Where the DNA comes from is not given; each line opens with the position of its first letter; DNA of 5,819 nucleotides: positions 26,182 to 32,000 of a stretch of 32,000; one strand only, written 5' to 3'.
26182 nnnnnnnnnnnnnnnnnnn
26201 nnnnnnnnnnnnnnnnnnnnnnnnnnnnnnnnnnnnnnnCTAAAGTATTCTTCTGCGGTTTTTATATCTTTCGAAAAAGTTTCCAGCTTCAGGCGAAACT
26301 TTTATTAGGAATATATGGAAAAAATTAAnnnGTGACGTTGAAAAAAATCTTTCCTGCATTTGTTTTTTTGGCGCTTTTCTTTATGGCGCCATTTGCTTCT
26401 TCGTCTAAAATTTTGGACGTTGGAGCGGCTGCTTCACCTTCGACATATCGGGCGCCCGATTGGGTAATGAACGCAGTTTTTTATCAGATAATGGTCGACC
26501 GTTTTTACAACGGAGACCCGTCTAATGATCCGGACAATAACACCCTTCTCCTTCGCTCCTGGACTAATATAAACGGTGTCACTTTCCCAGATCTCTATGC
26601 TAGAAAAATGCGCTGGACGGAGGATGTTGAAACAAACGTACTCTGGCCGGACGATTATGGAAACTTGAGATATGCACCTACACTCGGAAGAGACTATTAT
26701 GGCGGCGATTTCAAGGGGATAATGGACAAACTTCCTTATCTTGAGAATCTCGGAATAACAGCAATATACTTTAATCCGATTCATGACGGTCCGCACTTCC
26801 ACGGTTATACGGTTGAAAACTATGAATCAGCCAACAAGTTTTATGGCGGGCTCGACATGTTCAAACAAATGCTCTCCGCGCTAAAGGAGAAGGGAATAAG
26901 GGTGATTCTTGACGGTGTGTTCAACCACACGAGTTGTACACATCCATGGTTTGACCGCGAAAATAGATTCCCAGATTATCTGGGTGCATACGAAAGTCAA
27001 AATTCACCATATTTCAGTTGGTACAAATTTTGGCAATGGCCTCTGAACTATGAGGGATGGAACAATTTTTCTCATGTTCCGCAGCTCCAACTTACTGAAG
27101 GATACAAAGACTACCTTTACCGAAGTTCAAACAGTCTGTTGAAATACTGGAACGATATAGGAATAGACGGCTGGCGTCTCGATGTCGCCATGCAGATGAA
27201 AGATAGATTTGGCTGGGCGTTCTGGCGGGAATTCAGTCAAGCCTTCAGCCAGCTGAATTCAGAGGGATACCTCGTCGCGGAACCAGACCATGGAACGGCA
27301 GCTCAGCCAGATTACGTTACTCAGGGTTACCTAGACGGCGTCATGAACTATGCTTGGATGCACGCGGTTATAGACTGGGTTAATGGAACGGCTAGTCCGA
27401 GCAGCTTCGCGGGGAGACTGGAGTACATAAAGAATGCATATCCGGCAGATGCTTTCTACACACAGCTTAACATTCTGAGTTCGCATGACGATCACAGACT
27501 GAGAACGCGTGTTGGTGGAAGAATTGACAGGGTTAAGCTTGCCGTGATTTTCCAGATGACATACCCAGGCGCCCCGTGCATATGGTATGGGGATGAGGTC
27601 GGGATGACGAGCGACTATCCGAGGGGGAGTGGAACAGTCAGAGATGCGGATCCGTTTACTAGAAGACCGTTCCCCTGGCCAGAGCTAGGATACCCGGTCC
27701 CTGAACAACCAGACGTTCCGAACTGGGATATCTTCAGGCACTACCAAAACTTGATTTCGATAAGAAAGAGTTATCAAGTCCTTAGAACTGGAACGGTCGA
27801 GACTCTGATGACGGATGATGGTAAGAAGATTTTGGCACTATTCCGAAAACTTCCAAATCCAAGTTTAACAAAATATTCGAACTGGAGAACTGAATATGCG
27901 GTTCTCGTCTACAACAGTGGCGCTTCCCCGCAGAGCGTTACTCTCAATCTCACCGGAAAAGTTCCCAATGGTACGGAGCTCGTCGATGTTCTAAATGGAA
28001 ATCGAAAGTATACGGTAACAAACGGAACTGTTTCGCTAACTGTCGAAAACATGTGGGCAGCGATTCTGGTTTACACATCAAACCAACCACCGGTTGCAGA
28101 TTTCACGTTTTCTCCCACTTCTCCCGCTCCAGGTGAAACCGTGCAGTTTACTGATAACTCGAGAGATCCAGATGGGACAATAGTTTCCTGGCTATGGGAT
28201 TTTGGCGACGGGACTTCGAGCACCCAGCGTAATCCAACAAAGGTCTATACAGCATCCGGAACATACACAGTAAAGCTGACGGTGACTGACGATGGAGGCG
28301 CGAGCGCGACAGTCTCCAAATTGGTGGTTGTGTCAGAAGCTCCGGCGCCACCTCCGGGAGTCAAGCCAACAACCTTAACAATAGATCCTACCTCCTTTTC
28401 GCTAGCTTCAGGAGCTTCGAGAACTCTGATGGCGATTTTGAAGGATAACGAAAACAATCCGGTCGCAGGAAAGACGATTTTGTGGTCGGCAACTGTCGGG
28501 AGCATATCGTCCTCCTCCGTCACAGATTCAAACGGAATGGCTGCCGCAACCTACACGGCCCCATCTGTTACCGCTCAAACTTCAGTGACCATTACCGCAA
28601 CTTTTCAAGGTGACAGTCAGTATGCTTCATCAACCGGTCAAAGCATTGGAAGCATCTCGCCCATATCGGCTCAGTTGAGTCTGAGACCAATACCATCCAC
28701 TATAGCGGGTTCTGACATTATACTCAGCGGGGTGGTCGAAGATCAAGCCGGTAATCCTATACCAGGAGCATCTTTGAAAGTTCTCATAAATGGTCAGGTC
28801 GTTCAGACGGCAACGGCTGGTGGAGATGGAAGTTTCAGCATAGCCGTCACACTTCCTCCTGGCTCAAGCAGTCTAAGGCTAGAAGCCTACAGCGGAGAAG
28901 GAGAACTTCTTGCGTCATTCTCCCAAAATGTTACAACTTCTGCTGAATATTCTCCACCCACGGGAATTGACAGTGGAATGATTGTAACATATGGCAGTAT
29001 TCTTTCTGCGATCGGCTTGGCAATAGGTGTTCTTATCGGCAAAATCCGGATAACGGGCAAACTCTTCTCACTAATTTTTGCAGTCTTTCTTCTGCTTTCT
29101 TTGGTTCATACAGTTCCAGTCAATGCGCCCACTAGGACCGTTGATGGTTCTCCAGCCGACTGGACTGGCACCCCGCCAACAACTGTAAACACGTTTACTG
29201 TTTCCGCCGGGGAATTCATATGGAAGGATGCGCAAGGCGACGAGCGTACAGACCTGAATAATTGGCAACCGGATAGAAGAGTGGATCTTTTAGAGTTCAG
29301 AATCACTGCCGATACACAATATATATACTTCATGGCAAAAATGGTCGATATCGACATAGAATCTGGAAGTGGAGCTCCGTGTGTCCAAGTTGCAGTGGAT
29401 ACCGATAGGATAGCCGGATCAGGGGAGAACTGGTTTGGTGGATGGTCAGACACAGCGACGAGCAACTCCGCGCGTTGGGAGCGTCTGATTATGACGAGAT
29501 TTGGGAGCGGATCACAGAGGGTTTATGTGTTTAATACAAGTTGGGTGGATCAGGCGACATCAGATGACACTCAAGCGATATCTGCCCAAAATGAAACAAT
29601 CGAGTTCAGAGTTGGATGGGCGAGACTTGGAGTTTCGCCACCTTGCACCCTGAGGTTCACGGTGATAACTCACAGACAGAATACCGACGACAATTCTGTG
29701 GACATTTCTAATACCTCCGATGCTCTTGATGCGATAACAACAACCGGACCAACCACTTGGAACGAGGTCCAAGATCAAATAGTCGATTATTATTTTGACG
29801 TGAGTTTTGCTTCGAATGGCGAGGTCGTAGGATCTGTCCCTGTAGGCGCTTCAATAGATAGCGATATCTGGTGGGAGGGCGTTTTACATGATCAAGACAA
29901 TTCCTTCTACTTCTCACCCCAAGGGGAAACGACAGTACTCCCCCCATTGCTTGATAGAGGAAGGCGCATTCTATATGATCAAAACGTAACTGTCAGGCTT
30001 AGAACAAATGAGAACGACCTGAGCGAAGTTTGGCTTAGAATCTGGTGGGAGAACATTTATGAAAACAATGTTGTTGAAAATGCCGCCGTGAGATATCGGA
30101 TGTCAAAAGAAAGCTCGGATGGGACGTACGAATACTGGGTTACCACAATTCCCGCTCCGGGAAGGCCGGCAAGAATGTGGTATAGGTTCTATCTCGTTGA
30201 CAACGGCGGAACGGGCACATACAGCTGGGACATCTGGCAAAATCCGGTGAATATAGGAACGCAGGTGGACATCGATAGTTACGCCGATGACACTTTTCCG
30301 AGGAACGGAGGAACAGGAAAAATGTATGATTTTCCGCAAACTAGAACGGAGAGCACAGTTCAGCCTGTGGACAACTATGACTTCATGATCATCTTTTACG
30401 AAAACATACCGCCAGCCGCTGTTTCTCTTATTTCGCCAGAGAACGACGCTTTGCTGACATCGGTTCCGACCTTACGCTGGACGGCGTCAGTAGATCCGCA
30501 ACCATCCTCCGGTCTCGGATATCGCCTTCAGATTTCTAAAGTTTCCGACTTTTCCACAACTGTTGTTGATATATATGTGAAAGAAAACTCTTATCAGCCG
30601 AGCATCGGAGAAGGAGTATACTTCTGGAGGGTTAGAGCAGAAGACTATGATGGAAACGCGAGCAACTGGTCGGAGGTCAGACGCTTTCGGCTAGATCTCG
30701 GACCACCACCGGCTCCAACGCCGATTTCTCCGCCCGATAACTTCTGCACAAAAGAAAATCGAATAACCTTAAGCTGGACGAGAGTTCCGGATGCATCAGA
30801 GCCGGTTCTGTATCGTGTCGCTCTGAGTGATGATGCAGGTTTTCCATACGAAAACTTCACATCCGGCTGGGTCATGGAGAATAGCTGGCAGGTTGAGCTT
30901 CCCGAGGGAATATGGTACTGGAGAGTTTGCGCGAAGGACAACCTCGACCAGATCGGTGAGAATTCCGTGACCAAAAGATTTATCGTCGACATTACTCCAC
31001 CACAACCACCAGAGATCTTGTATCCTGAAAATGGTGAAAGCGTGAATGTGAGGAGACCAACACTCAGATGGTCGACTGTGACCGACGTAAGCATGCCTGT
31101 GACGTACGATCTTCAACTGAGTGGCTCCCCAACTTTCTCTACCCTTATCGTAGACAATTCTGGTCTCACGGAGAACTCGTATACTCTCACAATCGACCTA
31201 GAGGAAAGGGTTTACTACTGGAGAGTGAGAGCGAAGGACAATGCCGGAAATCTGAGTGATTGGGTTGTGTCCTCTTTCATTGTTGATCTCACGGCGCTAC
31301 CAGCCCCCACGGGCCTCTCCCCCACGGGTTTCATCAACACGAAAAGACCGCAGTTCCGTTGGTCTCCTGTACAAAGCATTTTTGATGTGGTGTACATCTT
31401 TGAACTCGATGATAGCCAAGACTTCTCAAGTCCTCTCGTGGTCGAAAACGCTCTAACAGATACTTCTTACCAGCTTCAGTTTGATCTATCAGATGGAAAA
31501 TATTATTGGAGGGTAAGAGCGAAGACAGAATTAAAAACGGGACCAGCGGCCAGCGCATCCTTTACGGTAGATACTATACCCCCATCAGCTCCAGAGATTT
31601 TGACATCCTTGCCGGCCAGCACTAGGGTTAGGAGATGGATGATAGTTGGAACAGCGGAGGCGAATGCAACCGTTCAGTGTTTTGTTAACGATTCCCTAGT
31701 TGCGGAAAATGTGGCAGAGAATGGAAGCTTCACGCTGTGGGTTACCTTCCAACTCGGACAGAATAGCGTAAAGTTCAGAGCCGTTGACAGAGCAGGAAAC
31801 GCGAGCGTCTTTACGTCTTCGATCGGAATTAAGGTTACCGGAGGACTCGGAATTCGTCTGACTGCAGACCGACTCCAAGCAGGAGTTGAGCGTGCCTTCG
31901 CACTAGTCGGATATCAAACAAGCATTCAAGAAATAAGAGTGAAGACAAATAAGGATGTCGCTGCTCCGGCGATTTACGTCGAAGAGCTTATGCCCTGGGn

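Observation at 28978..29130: Stop-less in-frame junction that looks like the C-terminal anchor of one secreted protein fused to the signal peptide of the next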

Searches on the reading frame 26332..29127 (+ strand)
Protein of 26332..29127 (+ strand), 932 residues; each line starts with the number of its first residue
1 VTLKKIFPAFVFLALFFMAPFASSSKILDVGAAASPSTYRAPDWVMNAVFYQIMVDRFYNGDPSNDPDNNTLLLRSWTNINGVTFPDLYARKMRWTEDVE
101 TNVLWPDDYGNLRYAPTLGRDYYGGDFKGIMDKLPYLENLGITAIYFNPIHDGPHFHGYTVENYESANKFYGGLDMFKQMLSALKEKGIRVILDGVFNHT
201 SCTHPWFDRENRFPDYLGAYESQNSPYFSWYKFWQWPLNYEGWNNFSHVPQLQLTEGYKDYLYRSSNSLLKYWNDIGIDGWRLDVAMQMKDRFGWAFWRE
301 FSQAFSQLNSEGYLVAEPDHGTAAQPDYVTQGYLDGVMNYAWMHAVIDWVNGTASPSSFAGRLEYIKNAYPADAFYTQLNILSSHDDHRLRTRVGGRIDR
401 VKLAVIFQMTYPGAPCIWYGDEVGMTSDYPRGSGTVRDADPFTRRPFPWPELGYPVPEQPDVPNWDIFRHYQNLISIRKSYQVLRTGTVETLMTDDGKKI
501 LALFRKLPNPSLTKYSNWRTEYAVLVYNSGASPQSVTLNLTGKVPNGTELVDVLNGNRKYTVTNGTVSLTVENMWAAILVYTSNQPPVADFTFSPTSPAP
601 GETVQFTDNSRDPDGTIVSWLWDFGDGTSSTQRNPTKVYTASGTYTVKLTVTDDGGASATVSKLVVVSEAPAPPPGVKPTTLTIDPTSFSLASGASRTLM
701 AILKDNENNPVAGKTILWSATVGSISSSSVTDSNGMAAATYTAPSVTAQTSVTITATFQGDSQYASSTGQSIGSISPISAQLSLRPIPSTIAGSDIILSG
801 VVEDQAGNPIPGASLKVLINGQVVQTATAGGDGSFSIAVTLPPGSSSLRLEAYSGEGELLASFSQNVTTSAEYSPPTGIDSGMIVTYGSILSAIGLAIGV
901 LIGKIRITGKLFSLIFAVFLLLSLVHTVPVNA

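Call 5: search_protein_families(library=pfam, proteins=[window:26332-28977:+], max_evalue=0.01)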
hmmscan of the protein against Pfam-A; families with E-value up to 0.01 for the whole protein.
window:26332-28977:+ (882 aa): 10 families
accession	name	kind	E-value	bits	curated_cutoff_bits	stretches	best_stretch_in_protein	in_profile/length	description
PF00128.31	Alpha-amylase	-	1.7e-55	189.5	22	1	52-487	1-446/446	Alpha amylase, catalytic domain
PF18911.6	PKD_4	-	2e-23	82.7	27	1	584-663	1-80/85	PKD domain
PF00801.26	PKD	-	3.8e-18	65.7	23.5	1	593-666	6-80/80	PKD domain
PF02369.22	Big_1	-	2.1e-12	47.4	34.9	1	691-766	12-87/93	Bacterial Ig-like domain (group 1)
PF16640.11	Big_3_5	-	4.4e-09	37.2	35.5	2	683-770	2-81/88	Bacterial Ig-like domain (group 3)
PF13620.12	CarboxypepD_reg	-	1.4e-08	35.4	32.3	1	798-852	2-56/82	Carboxypeptidase regulatory-like domain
PF22352.2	K319L-like_PKD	-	1.3e-06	28.7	27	1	600-662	10-79/84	K319L-like, PKD domain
PF17789.7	MG4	-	0.00016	22.2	24.7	0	701-759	20-76/95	Macroglobulin domain MG4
PF17936.7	Big_6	-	0.0057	17.3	27.6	0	807-840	19-53/83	Bacterial Ig domain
PF22460.2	Neopullulanase-like_C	-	0.0076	17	27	0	522-567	21-65/79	Neopullulanase-like, C-terminal domain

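Call 56: search_protein_families(library=ncbifam, proteins=[window:26332-29127:+], max_evalue=1)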
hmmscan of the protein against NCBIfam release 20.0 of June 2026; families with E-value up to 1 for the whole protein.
window:26332-29127:+ (932 aa): 39 families (the best 25 are shown)
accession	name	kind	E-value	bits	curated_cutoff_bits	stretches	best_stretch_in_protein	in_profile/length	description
NF008051.0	PRK10785.1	equivalog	2.7e-81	273.6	568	1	39-497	113-539/607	maltodextrin glucosidase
NF011083.0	PRK14510.1-2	equivalog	1.1e-73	248.3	1322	2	41-392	159-491/1186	bifunctional glycogen debranching protein GlgX/4-alpha-glucanotransferase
NF041090.1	Cyc-maltodext_AglB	equivalog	2.5e-73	247.5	540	1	42-579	2-454/470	cyclomaltodextrinase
TIGR02403.1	trehalose_treC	equivalog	1.4e-32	113.1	799.05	2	125-286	24-195/544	alpha,alpha-phosphotrehalase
TIGR02456.1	treS_nterm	equivalog_domain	2.7e-29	102.1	678.35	3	125-285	25-198/539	maltose alpha-D-glucosyltransferase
NF008183.0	PRK10933.1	subfamily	2.3e-26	92.6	535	1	125-286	30-202/551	alpha,alpha-phosphotrehalase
NF051899.1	BetGalacBglAAgro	equivalog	2.3e-22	79.1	900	2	125-285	25-198/537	beta-galactosidase BglA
NF041321.1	Alpha-amyl_MalA_Halo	equivalog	6e-19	67.9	875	1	38-425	250-555/666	alpha-amylase MalA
TIGR02402.1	trehalose_TreZ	equivalog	7e-15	54.3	538.8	1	124-326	108-290/545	malto-oligosyltrehalose trehalohydrolase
NF007059.0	PRK09505.2-4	equivalog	2.6e-13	49.1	865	3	122-246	223-361/683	alpha-amylase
NF007060.0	PRK09505.2-5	equivalog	4.8e-13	48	790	3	122-200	229-322/690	alpha-amylase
NF007052.0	PRK09505.1-2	equivalog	1.1e-12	46.9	749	3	121-201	222-317/677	alpha-amylase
NF007051.0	PRK09505.1-1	equivalog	4.8e-12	44.7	864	2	122-201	233-327/686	alpha-amylase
NF006970.0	PRK09441.1-3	equivalog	5.8e-11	41.7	516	1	129-421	59-355/466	alpha-amylase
TIGR02401.1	trehalose_TreY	equivalog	1.7e-10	39.8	498.65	1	127-231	15-116/838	malto-oligosyltrehalose synthase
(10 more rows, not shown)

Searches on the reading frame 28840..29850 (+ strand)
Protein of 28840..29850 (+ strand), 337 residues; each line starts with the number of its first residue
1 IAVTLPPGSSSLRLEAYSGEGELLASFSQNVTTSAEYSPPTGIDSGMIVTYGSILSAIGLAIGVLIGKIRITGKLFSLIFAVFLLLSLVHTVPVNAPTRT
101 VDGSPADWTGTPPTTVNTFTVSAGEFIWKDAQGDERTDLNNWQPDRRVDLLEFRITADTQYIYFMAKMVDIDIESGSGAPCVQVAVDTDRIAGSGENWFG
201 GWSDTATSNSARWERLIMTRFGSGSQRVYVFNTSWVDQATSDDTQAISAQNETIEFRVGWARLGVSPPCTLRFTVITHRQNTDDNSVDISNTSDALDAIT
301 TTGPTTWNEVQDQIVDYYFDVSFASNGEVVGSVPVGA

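Call 64: predict_structure(alignment_id=A2)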
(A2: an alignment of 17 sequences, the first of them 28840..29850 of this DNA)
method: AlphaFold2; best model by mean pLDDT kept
length: 337 residues; sequences in the alignment: 17
mean_pLDDT: 80.5   pTM: 0.71
mean pLDDT of the five models: 80.5, 80.1, 79.3, 79.1, 72.4
residues with pLDDT >= 90: 177; 70-90: 66; 50-70: 61; < 50: 33
segments of 3 or more residues with pLDDT < 50: 1-7, 32-51, 90-93
pLDDT, mean of each block of 10 residues (from residue 1): 46 74 71 37 42 61 58 65 66 63 94 90 93 63 73 95 95 92 97 96 93 97 95 97 96 97 96 95 85 86 71 90 93 75
secondary structure, 60 per line:
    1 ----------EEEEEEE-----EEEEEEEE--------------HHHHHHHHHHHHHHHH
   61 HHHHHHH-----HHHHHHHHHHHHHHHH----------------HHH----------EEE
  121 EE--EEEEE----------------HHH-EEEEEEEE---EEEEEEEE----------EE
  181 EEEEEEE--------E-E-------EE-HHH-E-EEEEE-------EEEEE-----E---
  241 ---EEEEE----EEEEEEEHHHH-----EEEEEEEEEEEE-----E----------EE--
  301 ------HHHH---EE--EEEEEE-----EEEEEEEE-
elements in order: E11-17 E23-30 H45-67 H73-88 E118-122 E125-129 E150-157 E161-168 E179-187 E215-219 E227-231 E244-248 E253-259 H260-263 E269-280 H307-310 E318-323 E329-336

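Call 66: fold_search(model_id=the predicted structure, library=pdb)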
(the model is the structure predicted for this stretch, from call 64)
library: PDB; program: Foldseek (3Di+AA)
matches with E <= 10: 1806; with E <= 0.001: 2
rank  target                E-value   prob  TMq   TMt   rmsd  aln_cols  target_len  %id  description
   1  1ug9                  2.6e-06  1.00  0.32  0.11   3.9       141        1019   18  Crystal Structure of Glucodextranase from Arthrobacter globiformis I42 (released 2003-12-09)
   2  1i82_A                1.4e-04  0.99  0.23  0.37   9.3       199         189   10  FAMILY 9 CARBOHYDRATE-BINDING MODULE FROM THERMOTOGA MARITIMA XYLANASE 10A WITH CELLOBIOSE (released 2001-06-13)
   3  9e3h_H                3.2e-03  0.72  0.18  0.39   9.9       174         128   12  Cryo EM structure of pertussis toxin in complex with neutralizing Fab PERT-61 (released 2025-10-29)
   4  2p8p_B                5.8e-03  0.54  0.19  0.26  12.6       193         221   11  Crystal structure of the HIV-1 Cross Neutralizing Monoclonal Antibody 2F5 in complex with gp41 Peptide LELDKWASLW[N-Ac (released 2007-05-15)
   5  8dke_A                7.0e-03  0.89  0.20  0.47   5.5       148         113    8  Cryo-EM structure of cystinosin in a cytosol-open state (released 2022-09-21)
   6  9cu7_H                8.8e-03  0.87  0.22  0.47   8.0       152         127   10  Structure of 16.ND.92 Fab in complex with A/Solomon Islands/3/2006(H1N1) influenza virus Hemagglutinin (released 2025-07-30)
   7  6gk4_B                8.8e-03  0.51  0.17  0.36   9.7       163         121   10  Human NBD1 of CFTR in complex with nanobodies D12 and T8 (released 2019-06-19)
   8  3bqu_B                8.8e-03  0.47  0.17  0.25   9.7       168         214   14  Crystal Structure of the 2F5 Fab'-3H6 Fab Complex (released 2008-10-21)
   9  8jyq_A                1.3e-02  0.54  0.17  0.30  12.3       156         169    8  Crystal structure of cancer-specific anti-HER2 antibody H2Mab-214 in complex with epitope peptide (released 2024-03-13)
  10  9g7k_D                1.3e-02  0.89  0.20  0.43   5.8       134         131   10  Staphylococcus aureus MazF in complex with Nanobody 12 (released 2024-07-31)
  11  5cyl_B                1.3e-02  0.09  0.13  0.13  18.9       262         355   10  Crystal structure of the CupB6 tip adhesin from Pseudomonas aeruginosa (released 2016-10-05)
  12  9ml2_F                1.5e-02  0.80  0.20  0.45   7.6       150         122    9  A7M08 Fab bound to HPV16 L1 pentamer (released 2025-08-20)
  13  9pni_D                1.5e-02  0.77  0.21  0.46   7.6       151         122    7  Cryo-EM structure of J601-1B2 Fab in complex with HIV-1 BG505 DS-SOSIP Env trimer (released 2025-12-17)
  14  3eyu_H                1.7e-02  0.80  0.20  0.28   6.9       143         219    8  PFA1 Fab fragment complexed with Ror2(518-525) (released 2009-05-12)
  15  9m6o_B                1.8e-02  0.90  0.23  0.50   6.1       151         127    9  Crystal structure of S. aureus protein A bound to a camelid single-domain antibody (released 2025-11-12)
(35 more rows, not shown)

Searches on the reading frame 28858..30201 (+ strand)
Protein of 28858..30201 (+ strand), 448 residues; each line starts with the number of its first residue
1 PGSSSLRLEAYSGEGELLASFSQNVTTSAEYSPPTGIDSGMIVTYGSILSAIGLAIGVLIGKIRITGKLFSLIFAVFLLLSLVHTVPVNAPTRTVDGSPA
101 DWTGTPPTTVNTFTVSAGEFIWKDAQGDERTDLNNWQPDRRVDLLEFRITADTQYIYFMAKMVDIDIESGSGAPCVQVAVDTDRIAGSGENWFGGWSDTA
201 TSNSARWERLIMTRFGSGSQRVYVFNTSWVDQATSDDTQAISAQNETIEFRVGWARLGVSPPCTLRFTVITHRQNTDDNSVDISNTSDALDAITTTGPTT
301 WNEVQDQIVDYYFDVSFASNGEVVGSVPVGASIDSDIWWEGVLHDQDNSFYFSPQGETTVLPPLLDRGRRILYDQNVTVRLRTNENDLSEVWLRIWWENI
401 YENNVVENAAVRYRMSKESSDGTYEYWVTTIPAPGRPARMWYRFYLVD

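Call 8: find_homologous_proteins(query=window:28858-30201:+, max_evalue=0.001)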
Query window:28858-30201:+ (448 aa): 8 proteins with E <= 0.001 among 8000 candidates.
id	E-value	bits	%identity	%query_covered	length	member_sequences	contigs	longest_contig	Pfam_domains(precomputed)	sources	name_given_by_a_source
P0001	9.2e-66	240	50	55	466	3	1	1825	PF18962.8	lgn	-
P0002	2.1e-54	203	44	54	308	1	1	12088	-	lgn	-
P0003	1.2e-51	194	43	57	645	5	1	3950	-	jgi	jgi:hypothetical protein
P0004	8.3e-43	165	42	51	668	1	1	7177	PF00932.26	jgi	-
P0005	4.0e-38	149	42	51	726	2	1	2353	PF00526.24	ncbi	-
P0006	1.0e-29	122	37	50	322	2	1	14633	-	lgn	-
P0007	5.3e-27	113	36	50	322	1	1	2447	-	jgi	jgi:hypothetical protein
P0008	4.4e-19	87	32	58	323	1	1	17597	-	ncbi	-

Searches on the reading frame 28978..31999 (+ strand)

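Call 5: search_protein_families(library=pfam, proteins=[window:28978-31999:+], max_evalue=0.01)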
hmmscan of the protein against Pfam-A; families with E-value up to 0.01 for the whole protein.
window:28978-31999:+ (1007 aa): 7 families
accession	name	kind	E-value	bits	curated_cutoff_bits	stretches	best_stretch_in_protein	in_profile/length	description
PF19077.6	Big_13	-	2.7e-16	60.3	27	0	783-866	21-102/102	Bacterial Ig-like domain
PF25788.1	Ig_Rha78A_N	-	5.8e-08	33.4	27.4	1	684-765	10-97/105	Rha78A-like, N-terminal immunoglobulin domain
PF24421.1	Ig_J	-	4.2e-07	30.5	29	1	793-865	30-102/104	Tip attachment protein J, Ig-like domain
PF02903.20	Alpha-amylase_N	-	3.5e-06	27.6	23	1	334-415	20-96/120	Alpha amylase, N-terminal ig-like domain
PF17936.7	Big_6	-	3.5e-06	27.6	27.6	1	888-944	16-75/83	Bacterial Ig domain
PF09136.16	Glucodextran_B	-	8.4e-05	22.9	27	1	889-949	21-79/83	Glucodextranase, domain B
PF01108.23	Tissue_fac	-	0.00068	19.9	27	0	688-758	32-104/107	Tissue factor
